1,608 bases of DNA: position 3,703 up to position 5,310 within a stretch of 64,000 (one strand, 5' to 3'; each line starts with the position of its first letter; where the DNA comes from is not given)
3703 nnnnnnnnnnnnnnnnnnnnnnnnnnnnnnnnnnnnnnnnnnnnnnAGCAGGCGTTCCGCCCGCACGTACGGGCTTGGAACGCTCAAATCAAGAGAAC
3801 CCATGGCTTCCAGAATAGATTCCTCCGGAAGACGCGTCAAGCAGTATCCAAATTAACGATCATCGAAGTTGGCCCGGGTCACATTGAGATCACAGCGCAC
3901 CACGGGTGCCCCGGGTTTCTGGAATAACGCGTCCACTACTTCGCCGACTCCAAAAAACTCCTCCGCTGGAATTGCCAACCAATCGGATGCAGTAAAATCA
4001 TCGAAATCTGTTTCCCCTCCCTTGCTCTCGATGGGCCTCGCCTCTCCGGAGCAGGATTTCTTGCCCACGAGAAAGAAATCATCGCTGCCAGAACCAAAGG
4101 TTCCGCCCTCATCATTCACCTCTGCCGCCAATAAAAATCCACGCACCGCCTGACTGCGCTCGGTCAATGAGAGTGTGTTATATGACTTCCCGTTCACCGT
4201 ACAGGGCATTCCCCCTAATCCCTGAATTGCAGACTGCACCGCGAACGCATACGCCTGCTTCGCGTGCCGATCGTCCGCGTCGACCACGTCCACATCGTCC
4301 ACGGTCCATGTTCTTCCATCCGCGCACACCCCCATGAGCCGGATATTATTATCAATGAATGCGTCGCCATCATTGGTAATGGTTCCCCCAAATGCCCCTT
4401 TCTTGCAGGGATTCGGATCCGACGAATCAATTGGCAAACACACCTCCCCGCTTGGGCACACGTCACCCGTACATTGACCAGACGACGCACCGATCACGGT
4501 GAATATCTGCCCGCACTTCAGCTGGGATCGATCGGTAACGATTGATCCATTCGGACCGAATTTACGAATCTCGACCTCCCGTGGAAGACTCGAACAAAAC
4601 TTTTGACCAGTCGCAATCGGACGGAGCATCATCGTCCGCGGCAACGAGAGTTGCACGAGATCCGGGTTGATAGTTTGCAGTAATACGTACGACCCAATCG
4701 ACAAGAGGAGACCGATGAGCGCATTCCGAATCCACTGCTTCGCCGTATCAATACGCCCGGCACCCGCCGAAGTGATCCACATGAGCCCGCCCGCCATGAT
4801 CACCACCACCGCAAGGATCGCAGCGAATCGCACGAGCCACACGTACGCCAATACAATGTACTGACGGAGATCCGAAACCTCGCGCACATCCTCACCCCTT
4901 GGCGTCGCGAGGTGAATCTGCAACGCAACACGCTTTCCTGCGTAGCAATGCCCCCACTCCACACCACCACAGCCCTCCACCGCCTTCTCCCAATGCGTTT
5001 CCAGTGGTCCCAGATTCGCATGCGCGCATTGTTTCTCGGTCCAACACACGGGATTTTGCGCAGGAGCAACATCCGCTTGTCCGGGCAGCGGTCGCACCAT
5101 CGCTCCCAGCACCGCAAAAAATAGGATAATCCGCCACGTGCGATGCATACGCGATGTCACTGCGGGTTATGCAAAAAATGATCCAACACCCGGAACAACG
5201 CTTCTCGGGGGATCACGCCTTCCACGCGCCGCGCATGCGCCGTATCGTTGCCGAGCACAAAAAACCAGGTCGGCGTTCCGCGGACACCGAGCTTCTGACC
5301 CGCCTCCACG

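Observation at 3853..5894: Operon of a CXXS (CPFS) DsbA-like thioredoxin with a Cys-rich exported membrane protein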

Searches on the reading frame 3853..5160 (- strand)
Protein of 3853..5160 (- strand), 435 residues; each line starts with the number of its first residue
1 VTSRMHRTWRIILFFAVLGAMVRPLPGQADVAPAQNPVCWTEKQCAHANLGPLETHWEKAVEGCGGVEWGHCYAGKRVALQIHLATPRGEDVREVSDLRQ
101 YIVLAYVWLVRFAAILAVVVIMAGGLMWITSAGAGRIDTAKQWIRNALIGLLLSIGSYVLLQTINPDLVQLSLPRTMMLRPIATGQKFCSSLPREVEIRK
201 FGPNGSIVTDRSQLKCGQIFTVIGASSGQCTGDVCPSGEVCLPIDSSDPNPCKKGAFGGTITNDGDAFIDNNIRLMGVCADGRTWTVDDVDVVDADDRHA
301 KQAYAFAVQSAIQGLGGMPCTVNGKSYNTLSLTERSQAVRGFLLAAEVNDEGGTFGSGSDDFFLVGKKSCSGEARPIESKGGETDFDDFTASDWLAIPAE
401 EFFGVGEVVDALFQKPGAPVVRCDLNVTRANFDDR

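Call 3: search_protein_families(library=pfam, proteins=[window:3853-5160:-], max_evalue=1)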
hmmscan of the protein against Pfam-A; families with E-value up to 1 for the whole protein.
window:3853-5160:- (435 aa): 3 families
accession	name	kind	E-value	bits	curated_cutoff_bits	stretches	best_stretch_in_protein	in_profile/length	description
PF07331.16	TctB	-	0.016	15.8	29.1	1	102-162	78-129/137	Tripartite tricarboxylate transporter TctB family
PF19607.4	DUF6112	-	0.04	14.2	25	1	92-160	10-70/88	Family of unknown function (DUF6112)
PF18895.5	T4SS_pilin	-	0.11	13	26.6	1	106-153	13-60/71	Type IV secretion system pilin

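Call 4: search_protein_families(library=ncbifam, proteins=[window:3853-5160:-], max_evalue=1)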
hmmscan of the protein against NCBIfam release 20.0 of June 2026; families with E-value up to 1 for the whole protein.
window:3853-5160:- (435 aa): 1 family
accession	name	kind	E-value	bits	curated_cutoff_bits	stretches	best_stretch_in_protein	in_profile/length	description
NF045849.1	ICE_MMCAP2_0565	equivalog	0.25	11.1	40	1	112-164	23-76/80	Mbov_0395 family pilin-like conjugal transfer protein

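Call 5: find_homologous_proteins(query=window:3853-5160:-)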
Query window:3853-5160:- (435 aa): 6 proteins with E <= 0.001 among 8000 candidates.
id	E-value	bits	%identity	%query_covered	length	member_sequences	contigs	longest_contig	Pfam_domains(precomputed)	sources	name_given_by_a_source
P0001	3.5e-296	1000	100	99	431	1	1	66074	-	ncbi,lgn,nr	ncbi:hypothetical protein HYV74_03935 [Candidatus Uhrbacteria bacterium]|nr:hypothetical protein [Ca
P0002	2.6e-91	325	43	93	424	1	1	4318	PF18895.6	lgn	-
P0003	2.6e-85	305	40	100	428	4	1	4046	-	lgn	-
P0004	9.1e-80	287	40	97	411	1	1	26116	-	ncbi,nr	ncbi:MAG: hypothetical protein Q7R80_03215 [bacterium]|nr:hypothetical protein [bacterium]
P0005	2.6e-74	269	35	99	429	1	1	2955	-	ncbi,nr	ncbi:hypothetical protein HY480_03840 [Candidatus Uhrbacteria bacterium]|nr:hypothetical protein [Ca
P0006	6.1e-30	123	44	41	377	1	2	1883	PF18895.6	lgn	-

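Call 8: find_encoding_contigs(protein=P0004, flank=10000, max_places=3)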
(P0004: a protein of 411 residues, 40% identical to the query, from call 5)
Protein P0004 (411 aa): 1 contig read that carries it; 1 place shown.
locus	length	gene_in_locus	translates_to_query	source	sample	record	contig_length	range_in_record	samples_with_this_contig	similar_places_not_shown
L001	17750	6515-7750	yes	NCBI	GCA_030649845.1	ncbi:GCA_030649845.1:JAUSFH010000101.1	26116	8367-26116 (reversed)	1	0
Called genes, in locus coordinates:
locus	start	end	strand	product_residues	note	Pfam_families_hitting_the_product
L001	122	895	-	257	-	-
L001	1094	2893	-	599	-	PF00753:Lactamase_B, PF12706:Lactamase_B_2 (weak), PF22505:RNase_J_b_CASP, PF07521:RMMBL (weak), PF17770:RNase_J_C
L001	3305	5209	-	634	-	PF00496:SBP_bac_5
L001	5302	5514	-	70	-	PF03840:SecG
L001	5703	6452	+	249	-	PF13462:Thioredoxin_4, PF01323:DSBA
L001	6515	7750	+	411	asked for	-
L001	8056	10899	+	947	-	PF00005:ABC_tran (faint), PF02463:SMC_N (faint), PF03193:RsgA_GTPase (faint), PF13191:AAA_16 (faint), PF13304:AAA_21 (faint), PF13476:AAA_23 (faint), PF17760:UvrA_inter, PF17755:UvrA_DNA-bind, +1 more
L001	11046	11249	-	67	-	-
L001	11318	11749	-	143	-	PF00892:EamA (weak)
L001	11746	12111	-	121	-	-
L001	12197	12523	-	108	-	PF01245:Ribosomal_L19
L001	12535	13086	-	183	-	PF00406:ADK (weak), PF00485:PRK (faint), PF02224:Cytidylate_kin, PF13189:Cytidylate_kin2, PF13207:AAA_17, PF13238:AAA_18, PF13521:AAA_28 (weak), PF01202:SKI (weak), +2 more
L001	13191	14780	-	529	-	PF01743:PolyA_pol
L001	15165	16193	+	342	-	PF13793:Pribosyltran_N, PF00156:Pribosyltran, PF14572:Pribosyl_synth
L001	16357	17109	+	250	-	PF01978:TrmB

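Call 9: find_encoding_contigs(protein=P0002, flank=5000, max_places=3)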
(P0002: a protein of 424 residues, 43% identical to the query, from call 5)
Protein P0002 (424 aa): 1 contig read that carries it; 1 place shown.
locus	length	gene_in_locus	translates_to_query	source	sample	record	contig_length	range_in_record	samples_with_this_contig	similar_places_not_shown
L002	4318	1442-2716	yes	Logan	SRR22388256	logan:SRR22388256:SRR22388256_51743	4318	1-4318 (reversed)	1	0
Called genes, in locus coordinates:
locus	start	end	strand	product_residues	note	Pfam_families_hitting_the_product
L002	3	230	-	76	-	?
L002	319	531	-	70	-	PF03840:SecG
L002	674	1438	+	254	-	PF13098:Thioredoxin_2 (weak), PF13462:Thioredoxin_4, PF01323:DSBA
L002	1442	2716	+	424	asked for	PF18895:T4SS_pilin (weak)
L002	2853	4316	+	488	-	?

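Call 10: find_encoding_contigs(protein=P0003, flank=5000, max_places=3)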
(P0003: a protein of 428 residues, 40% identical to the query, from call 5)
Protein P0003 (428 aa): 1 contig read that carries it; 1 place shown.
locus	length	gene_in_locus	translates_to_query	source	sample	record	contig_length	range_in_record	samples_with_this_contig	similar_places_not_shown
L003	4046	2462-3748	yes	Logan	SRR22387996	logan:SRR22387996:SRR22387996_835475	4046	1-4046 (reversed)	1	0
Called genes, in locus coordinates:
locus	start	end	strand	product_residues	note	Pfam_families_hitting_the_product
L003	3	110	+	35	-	?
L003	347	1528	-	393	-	PF01546:Peptidase_M20, PF07687:M20_dimer (weak)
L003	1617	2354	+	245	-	PF13098:Thioredoxin_2 (faint), PF13462:Thioredoxin_4, PF01323:DSBA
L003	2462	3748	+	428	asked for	-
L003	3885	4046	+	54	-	?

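Call 11: find_encoding_contigs(protein=P0005, flank=5000, max_places=3)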
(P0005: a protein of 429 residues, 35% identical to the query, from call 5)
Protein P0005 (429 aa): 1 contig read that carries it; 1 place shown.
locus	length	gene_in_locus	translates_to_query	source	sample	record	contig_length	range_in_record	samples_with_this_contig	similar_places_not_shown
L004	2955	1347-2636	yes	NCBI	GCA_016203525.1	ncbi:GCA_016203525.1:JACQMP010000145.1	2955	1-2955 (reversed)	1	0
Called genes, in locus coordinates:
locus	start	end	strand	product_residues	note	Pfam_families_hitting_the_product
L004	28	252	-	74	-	PF03840:SecG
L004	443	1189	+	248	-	PF13462:Thioredoxin_4, PF01323:DSBA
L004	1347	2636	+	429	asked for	-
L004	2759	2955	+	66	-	PF00005:ABC_tran (weak)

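Call 22: search_protein_representatives(alignment_id=A1)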
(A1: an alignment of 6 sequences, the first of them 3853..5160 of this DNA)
Query: 6 sequences, 421 profile positions. Proteins with E-value up to 0.001 (for the whole library): 24578; up to 1e-10: 9762; up to 1e-30: 333. The best 150 are listed.
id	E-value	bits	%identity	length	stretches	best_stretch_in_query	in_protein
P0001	5.6e-187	638.2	-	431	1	4-421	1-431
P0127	1.3e-139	482.1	-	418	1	6-421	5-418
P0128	1.1e-121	423.1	-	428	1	3-421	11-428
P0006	6.7e-115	400.8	-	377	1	1-381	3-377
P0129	2.6e-110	385.7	-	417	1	10-421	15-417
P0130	3.0e-110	385.4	-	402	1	10-421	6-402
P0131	1.6e-100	353.4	-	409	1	8-421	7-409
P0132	1.6e-81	290.8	-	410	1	6-321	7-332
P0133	1.6e-77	277.6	-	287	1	6-279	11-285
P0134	1.8e-77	277.5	-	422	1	11-420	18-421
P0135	3.5e-74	266.6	-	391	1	4-260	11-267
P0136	1.6e-72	261.2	-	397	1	9-373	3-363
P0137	1.8e-71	257.7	-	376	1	3-263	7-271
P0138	2.7e-69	250.5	-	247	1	3-247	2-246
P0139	4.7e-63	230.0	-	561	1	31-419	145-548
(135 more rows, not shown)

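Call 26: search_protein_families(library=pfam, alignment_id=A2, max_evalue=0.01)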
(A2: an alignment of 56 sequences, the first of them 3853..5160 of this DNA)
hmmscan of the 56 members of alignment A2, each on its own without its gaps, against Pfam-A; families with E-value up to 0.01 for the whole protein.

A. member 1, window:3853-5160:- (435 aa): 0 families

B. families by the number of members that match (of 56 scanned): 6 families
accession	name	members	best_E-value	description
PF18895.5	T4SS_pilin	53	2.1e-12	Type IV secretion system pilin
PF19607.4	DUF6112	14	3.5e-05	Family of unknown function (DUF6112)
PF04956.18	TrbC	2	0.00063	TrbC/VIRB2 pilin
PF10031.14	DUF2273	1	0.00072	Small integral membrane protein (DUF2273)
PF23396.1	DUF7103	1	0.0052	Family of unknown function (DUF7103)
PF13515.12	FUSC_2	1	0.0086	Fusaric acid resistance protein-like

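Call 31: find_related_loci(query=A3, collection=genome_contigs, flank=6000)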
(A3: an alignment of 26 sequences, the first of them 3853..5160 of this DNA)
Query A3 (435 aa) in genome_contigs; peptide patterns used: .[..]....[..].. (x = any residue, [..] = any of these).
236 stretches matched a pattern; 188 encode a relative of the query (tblastn E <= 1e-3); the best 80 are kept; 80 distinct loci.
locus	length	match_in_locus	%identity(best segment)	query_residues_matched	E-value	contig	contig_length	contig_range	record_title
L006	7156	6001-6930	39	2-304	5e-51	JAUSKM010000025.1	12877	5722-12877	MAG: bacterium isolate E14_metabat.bin.51 E14_k141_850959, whole genome shotgun sequence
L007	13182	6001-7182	29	5-369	8e-39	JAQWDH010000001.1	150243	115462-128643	MAG: Patescibacteria group bacterium isolate STF2_47 NODE_89_length_150243_cov_8.582083_Sandtown_F2, whole genome shotgu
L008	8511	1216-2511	30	4-432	1e-37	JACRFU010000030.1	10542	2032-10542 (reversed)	MAG: Candidatus Magasanikbacteria bacterium isolate NC_groundwater_1733_Pr3_B-0.1um_45_36 SR-2_scaffold_141_1161851, who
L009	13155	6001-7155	28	3-369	3e-37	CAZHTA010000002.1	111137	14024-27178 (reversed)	MAG TPA_asm: uncultured Gammaproteobacteria bacterium isolate SRP272421_co2_50 genome assembly, contig: NODE_151_length_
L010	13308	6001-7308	29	9-402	3e-36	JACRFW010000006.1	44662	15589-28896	MAG: Candidatus Magasanikbacteria bacterium isolate NC_groundwater_1735_Pr3_B-0.1um_49_411 SR-2_scaffold_141_275277, who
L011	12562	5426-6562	27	25-371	1e-33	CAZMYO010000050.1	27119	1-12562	MAG TPA_asm: uncultured Gammaproteobacteria bacterium isolate binchicken_co203_87 genome assembly, contig: k141_2587645,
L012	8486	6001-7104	27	30-394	5e-32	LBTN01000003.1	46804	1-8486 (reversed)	MAG: Candidatus Magasanikbacteria bacterium GW2011_GWA2_37_8 US58_C0003, whole genome shotgun sequence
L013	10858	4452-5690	25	4-397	3e-31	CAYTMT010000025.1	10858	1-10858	MAG TPA_asm: uncultured Gammaproteobacteria bacterium isolate SRP278252_co1_131 genome assembly, contig: NODE_10975_leng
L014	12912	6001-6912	30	11-268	4e-29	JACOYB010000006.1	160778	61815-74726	MAG: Candidatus Magasanikbacteria bacterium isolate NC_groundwater_168_Ag_S-0.1um_42_11 S4_GD2017_2_S1_scaffold_117, who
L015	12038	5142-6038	31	12-268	3e-29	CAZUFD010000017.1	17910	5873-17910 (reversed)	MAG TPA_asm: uncultured Gammaproteobacteria bacterium isolate SRP269290_co6_41 genome assembly, contig: NODE_1422_length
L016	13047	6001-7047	27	12-355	3e-28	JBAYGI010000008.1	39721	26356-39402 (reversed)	MAG: Candidatus Magasanikiibacteriota bacterium isolate SO_2016_GW1_121 scaffold01874_OW334_2016, whole genome shotgun s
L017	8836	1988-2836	31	10-263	1e-27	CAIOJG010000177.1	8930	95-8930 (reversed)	MAG: Candidatus Magasanikbacteria bacterium isolate AM_bin-3693 genome assembly, contig: bin-3693:177/190, whole genome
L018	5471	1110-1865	29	12-244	4e-27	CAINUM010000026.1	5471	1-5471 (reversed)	MAG: Candidatus Magasanikbacteria bacterium isolate Kiruna_bin-08293 genome assembly, contig: bin-08293:026/107, whole g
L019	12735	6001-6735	29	29-249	1e-26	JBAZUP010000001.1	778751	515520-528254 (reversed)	MAG: Patescibacteria group bacterium isolate SO_2017_GW1_231 NODE_45_length_778751_cov_3.412568_OW334_2017, whole genome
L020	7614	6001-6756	29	12-244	2e-26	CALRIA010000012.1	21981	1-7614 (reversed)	MAG: Candidatus Magasanikbacteria bacterium isolate MaH-04nov19-74 genome assembly, contig: MaH-04nov19-C5934, whole gen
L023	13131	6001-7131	25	39-369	6e-26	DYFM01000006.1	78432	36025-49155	MAG TPA_asm: Candidatus Paceibacter sp. isolate BE2011_3_41_10 Afr_mines_BE2011_129_length_78432_cov_4_416308, whole gen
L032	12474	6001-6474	36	17-180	8e-23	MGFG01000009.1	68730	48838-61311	MAG: Candidatus Uhrbacteria bacterium RIFOXYC2_FULL_47_19 rifoxyc2_full_scaffold_163, whole genome shotgun sequence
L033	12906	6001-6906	30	5-273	2e-22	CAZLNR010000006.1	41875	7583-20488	MAG TPA_asm: uncultured Gammaproteobacteria bacterium isolate SRP286056_co2_342 genome assembly, contig: NODE_1124_lengt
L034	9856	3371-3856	34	11-183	8e-22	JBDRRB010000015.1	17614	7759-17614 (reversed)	MAG: bacterium isolate MEGAHIT-group-2.75 k141_551757, whole genome shotgun sequence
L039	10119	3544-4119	31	72-261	3e-20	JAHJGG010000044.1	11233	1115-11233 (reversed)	MAG: Patescibacteria group bacterium isolate Modern_marine_glass_biofilm.mb.63 Modern_marine_glas.mb.63_k141_376546, who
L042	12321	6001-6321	41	70-180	7e-20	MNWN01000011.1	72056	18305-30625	MAG: Parcubacteria group bacterium CG1_02_58_44 cg1_0.2_scaffold_141_c, whole genome shotgun sequence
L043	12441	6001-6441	35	74-218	5e-19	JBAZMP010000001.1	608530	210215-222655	MAG: Patescibacteria group bacterium isolate SO_2017_LW4_46 scaffold_9_c1_LW137-91_2017, whole genome shotgun sequence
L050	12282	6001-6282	40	98-198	2e-15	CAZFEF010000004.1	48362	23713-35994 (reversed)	MAG TPA_asm: uncultured Gammaproteobacteria bacterium isolate SRP192927_co9_427 genome assembly, contig: NODE_281_length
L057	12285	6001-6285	40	98-191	3e-14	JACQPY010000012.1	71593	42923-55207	MAG: Candidatus Kerfeldbacteria bacterium isolate NC_groundwater_1319_Ag_S-0.2um_58_88 S_p2_S4_coassembly_k141_2575015,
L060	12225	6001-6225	47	98-171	5e-14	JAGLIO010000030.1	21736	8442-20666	MAG: Candidatus Parcubacteria bacterium isolate RS_2_9 ROV157_2.bin.9.fa_30, whole genome shotgun sequence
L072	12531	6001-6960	27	94-370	1e-17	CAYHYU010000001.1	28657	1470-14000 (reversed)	MAG TPA_asm: uncultured Gammaproteobacteria bacterium isolate ERP119705_co15_619 genome assembly, contig: NODE_1358_leng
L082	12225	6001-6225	37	98-172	1e-11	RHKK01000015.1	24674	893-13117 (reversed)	MAG: Candidatus Uhrbacteria bacterium isolate UHB N2_1.scaffold_542, whole genome shotgun sequence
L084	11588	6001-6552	28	78-243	2e-11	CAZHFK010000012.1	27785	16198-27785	MAG TPA_asm: uncultured Gammaproteobacteria bacterium isolate SRP141376_co1_395 genome assembly, contig: NODE_3908_lengt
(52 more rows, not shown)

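Call 35: predict_structure(alignment_id=A2)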
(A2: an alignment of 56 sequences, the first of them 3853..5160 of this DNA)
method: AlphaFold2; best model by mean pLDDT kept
length: 435 residues; sequences in the alignment: 56
mean_pLDDT: 84.4   pTM: 0.68
mean pLDDT of the five models: 84.4, 83.5, 83.5, 82.8, 82.1
residues with pLDDT >= 90: 210; 70-90: 152; 50-70: 73; < 50: 0
segments of 3 or more residues with pLDDT < 50: none
pLDDT, mean of each block of 10 residues (from residue 1): 74 92 68 88 88 87 86 78 68 66 84 92 91 87 92 88 69 75 74 93 95 94 87 93 85 94 90 94 94 79 94 89 77 73 92 72 91 79 61 87 94 88 92 77
secondary structure, 60 per line:
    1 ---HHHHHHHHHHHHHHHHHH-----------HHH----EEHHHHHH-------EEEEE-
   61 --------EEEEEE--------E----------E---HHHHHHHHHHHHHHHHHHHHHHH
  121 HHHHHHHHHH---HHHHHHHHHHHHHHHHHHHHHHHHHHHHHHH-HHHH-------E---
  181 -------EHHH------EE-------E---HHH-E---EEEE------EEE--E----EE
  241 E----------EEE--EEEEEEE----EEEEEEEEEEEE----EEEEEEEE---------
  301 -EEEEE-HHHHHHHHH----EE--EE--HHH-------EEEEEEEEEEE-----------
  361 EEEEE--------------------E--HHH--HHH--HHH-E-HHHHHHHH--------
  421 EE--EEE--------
elements in order: H4-21 H42-47 E55-59 E69-74 H98-130 H134-164 H166-169 E219-222 E229-231 E239-241 E252-254 E257-263 E268-279 E284-291 E302-306 H308-316 E339-349 E361-365 H405-412 E425-427

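Call 40: fold_search(model_id=the predicted structure, library=pdb)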
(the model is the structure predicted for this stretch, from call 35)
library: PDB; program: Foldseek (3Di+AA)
matches with E <= 10: 312; with E <= 0.001: 0
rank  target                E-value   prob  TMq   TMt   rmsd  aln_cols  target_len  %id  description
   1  6xng_C                7.7e-02  0.23  0.09  0.18  11.8       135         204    8  MHC-like protein complex structure (released 2021-11-10)
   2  3faw                  1.4e-01  0.09  0.11  0.07  17.0       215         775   10  Crystal Structure of the Group B Streptococcus Pullulanase SAP (released 2009-04-14)
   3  3mi1_M                2.1e-01  0.09  0.14  0.21  11.8       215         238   11  Axial Ligand Swapping In Double Mutant Maintains Intradiol-cleavage Chemistry in Protocatechuate 3,4-Dioxygenase (released 2011-04-27)
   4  3huj_E                2.2e-01  0.15  0.09  0.19  11.7       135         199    9  Crystal structure of human CD1d-alpha-Galactosylceramide in complex with semi-invariant NKT cell receptor (released 2009-07-28)
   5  3pcd_M                2.6e-01  0.10  0.14  0.20  10.7       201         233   10  PROTOCATECHUATE 3,4-DIOXYGENASE Y447H MUTANT (released 1998-05-27)
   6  3fax_A                2.6e-01  0.08  0.12  0.07  15.4       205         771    9  The crystal structure of GBS pullulanase SAP in complex with maltotetraose (released 2009-04-14)
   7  1ca1                  3.0e-01  0.16  0.12  0.13   7.5       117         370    9  ALPHA-TOXIN FROM CLOSTRIDIUM PERFRINGENS (released 1999-05-04)
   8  1ykm_B                3.8e-01  0.08  0.14  0.20  12.1       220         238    9  Protocatechuate 3,4-Dioxygenase Y408E mutant (released 2005-08-16)
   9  2wxt                  4.7e-01  0.12  0.11  0.13   7.8       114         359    9  Clostridium perfringens alpha-toxin strain NCTC8237 (released 2009-11-17)
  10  1olp_D                4.7e-01  0.12  0.10  0.11   7.2        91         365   11  Alpha Toxin from Clostridium Absonum (released 2003-10-23)
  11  6gk4_E                5.7e-01  0.15  0.12  0.38  15.5       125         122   16  Human NBD1 of CFTR in complex with nanobodies D12 and T8 (released 2019-06-19)
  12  5ezp_E                5.7e-01  0.13  0.13  0.34   7.0       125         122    8  Human transthyretin (TTR) complexed with 4-hydroxy-chalcone (released 2016-01-27)
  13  1olp_A                6.0e-01  0.11  0.10  0.11   7.0        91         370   11  Alpha Toxin from Clostridium Absonum (released 2003-10-23)
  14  1qm6_A                6.4e-01  0.11  0.10  0.11   6.6        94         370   11  Closed form of Clostridium perfringens alpha-toxin strain NCTC8237 (released 1999-09-27)
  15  2po6_G                6.4e-01  0.10  0.09  0.18  11.8       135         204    9  Crystal structure of CD1d-lipid-antigen complexed with Beta-2-Microglobulin, NKT15 Alpha-Chain and NKT15 Beta-Chain (released 2007-07-03)
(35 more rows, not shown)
